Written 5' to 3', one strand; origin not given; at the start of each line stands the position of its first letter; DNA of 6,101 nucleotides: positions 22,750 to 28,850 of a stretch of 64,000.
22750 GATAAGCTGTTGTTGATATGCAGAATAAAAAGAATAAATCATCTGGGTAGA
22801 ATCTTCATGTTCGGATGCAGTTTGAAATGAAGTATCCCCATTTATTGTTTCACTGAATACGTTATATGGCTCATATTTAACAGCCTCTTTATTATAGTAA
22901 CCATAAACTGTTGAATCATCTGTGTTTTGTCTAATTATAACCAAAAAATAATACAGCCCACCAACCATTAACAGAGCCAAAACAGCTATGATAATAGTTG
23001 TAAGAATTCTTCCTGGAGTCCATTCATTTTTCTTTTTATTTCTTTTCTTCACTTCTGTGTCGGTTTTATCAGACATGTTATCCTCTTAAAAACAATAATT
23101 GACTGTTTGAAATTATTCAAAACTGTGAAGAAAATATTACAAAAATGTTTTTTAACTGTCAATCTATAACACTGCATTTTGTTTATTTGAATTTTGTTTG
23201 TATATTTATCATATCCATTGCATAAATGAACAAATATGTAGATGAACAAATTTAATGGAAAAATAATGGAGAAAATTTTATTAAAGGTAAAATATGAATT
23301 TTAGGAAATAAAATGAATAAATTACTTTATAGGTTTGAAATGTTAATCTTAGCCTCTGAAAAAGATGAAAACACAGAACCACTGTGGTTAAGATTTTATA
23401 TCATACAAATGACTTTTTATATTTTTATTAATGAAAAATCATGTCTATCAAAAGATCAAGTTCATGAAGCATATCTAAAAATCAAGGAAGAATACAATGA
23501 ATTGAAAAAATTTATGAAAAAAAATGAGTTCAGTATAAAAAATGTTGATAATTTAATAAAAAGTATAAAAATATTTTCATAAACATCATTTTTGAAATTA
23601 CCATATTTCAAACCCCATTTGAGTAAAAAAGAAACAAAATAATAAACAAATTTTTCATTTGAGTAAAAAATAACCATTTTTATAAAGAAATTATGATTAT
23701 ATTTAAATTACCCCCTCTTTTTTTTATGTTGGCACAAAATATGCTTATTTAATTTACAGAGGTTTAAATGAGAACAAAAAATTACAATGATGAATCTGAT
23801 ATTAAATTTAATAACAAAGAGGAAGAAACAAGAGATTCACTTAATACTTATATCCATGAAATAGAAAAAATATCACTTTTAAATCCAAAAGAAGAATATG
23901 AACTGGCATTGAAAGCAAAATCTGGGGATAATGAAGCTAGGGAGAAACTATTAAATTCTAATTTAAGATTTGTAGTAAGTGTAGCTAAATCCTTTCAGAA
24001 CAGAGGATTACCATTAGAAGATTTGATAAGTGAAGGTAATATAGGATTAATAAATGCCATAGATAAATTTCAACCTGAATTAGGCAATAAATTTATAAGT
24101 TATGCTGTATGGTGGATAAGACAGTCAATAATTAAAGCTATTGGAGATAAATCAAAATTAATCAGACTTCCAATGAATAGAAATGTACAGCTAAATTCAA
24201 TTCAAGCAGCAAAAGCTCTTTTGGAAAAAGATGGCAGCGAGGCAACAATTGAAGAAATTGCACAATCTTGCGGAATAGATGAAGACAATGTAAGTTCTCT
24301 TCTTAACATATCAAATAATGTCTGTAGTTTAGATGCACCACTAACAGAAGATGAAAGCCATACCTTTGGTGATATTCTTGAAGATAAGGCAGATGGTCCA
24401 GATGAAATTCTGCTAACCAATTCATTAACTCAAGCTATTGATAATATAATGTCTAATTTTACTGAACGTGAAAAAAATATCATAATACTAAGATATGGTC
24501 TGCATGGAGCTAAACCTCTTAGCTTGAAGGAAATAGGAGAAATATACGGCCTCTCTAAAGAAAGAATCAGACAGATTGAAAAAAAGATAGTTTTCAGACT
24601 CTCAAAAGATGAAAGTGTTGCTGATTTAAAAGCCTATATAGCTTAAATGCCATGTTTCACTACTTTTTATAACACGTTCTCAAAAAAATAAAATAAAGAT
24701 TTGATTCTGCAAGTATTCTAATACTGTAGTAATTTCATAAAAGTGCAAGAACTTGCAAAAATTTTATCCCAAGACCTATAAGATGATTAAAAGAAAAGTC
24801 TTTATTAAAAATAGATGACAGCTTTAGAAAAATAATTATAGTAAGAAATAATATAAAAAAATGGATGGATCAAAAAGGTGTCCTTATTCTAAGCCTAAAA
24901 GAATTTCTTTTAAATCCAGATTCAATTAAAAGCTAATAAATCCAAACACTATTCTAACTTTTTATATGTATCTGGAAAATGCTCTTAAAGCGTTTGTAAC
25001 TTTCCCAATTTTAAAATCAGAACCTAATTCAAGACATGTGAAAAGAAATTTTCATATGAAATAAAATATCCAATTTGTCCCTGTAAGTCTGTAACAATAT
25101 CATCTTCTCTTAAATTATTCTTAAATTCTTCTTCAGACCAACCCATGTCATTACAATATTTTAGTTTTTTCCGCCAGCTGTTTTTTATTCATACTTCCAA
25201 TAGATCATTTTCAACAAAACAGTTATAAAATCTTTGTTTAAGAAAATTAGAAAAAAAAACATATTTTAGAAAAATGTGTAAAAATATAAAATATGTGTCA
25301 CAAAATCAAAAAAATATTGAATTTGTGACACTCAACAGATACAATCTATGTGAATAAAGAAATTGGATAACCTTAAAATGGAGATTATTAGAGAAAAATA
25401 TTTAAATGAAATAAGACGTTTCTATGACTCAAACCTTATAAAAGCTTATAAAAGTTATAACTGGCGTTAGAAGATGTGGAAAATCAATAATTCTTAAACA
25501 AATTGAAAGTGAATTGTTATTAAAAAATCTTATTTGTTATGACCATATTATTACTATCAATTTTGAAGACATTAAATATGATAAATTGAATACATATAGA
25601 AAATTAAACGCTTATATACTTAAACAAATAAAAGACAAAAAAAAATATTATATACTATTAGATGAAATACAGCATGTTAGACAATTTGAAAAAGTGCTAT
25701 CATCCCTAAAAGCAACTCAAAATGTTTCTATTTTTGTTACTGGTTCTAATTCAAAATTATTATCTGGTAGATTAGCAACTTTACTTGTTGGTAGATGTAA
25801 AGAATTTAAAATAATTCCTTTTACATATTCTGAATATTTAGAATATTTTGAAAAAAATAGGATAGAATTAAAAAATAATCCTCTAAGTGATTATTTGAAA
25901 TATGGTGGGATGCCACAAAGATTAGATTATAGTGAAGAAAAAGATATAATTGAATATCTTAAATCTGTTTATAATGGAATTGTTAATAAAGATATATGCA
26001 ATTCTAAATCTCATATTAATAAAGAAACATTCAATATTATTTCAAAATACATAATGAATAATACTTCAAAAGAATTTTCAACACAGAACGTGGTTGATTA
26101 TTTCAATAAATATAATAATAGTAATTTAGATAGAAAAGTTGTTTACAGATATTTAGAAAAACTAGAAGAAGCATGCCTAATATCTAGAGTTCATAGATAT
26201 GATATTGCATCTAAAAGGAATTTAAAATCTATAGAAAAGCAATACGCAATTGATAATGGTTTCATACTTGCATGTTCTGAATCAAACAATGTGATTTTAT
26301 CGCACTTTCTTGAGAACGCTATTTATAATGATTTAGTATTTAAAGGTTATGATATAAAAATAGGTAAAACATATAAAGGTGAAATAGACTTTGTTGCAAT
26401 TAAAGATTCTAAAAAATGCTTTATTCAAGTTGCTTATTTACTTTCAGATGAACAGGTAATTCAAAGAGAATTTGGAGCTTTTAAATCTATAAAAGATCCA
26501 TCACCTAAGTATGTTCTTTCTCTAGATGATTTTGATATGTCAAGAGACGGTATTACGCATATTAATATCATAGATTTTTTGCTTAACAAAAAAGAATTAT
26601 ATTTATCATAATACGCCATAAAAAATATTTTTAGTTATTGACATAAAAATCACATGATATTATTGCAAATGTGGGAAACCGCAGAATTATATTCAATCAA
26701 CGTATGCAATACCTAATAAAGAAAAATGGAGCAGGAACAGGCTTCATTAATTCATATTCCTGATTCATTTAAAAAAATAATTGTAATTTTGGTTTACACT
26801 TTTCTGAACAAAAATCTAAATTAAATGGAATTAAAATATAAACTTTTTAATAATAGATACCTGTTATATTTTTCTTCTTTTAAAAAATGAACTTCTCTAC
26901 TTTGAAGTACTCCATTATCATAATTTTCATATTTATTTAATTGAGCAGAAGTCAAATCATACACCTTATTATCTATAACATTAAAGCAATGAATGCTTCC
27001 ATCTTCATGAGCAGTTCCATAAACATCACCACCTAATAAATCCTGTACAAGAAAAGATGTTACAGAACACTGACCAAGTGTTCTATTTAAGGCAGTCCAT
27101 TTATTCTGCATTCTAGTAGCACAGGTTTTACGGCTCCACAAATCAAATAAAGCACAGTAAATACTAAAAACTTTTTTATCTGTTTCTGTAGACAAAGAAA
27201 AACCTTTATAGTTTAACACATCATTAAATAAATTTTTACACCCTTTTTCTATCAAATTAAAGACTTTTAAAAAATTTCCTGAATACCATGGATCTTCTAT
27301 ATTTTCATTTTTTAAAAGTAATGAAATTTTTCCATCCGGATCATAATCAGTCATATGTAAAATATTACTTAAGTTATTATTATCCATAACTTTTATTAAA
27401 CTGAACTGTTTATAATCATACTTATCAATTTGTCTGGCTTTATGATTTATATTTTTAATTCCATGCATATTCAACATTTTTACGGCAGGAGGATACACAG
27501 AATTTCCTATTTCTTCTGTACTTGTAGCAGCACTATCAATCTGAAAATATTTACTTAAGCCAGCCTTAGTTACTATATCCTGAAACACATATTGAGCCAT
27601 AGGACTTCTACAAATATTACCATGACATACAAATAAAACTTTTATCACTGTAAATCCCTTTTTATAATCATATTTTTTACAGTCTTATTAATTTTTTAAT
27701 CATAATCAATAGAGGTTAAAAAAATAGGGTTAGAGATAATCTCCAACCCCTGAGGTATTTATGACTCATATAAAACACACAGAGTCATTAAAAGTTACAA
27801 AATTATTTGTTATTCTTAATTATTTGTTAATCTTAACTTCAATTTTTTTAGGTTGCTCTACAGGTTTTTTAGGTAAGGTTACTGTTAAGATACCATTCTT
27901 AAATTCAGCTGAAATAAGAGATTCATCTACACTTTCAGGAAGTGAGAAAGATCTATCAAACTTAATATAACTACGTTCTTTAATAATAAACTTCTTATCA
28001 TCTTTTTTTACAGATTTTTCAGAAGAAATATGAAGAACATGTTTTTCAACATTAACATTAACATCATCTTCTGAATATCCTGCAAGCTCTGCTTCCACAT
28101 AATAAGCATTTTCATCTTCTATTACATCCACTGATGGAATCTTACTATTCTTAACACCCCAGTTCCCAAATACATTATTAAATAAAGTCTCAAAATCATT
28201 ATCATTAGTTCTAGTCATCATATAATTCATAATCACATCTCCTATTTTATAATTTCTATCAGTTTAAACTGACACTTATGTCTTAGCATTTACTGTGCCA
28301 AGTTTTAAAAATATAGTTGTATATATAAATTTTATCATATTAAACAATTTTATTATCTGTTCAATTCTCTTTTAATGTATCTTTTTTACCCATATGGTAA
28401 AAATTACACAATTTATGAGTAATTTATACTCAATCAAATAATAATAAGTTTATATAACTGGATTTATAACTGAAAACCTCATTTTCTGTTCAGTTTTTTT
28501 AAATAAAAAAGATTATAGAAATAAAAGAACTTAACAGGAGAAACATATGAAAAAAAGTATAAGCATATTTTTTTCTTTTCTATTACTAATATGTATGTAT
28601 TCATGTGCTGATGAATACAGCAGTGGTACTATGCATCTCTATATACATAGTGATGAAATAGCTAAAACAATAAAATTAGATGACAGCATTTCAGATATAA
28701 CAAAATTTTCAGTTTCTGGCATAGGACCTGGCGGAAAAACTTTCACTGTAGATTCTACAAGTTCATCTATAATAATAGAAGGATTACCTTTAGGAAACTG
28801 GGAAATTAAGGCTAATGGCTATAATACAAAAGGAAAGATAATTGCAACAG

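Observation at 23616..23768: Sigma-54 type promoter with phased upstream direct repeats in front of an alternative sigma factor gene (possible sigma cascade)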

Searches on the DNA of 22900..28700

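Call 66: search_rna_families(source=window, start=22900, end=28700, threshold=evalue, max_evalue=1)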
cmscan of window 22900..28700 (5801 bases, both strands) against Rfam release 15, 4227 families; matches with E-value up to 1: 2.
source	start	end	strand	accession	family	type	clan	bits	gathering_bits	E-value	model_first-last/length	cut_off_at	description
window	27277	27356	-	RF01183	SNORD19B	Gene; snRNA; snoRNA; CD-box;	CL00048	26.8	50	0.52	1-84/84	no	Small nucleolar RNA SNORD19B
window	25028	25063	+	RF04356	Plastid-ndhA-ndhB-1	Intron;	CL00155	21.2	61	0.3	1-49/49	no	Plastid-ndhA-ndhB-1 group II-D5 intron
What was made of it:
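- Tried and rejected: Only sub-threshold chance hits (call 66).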
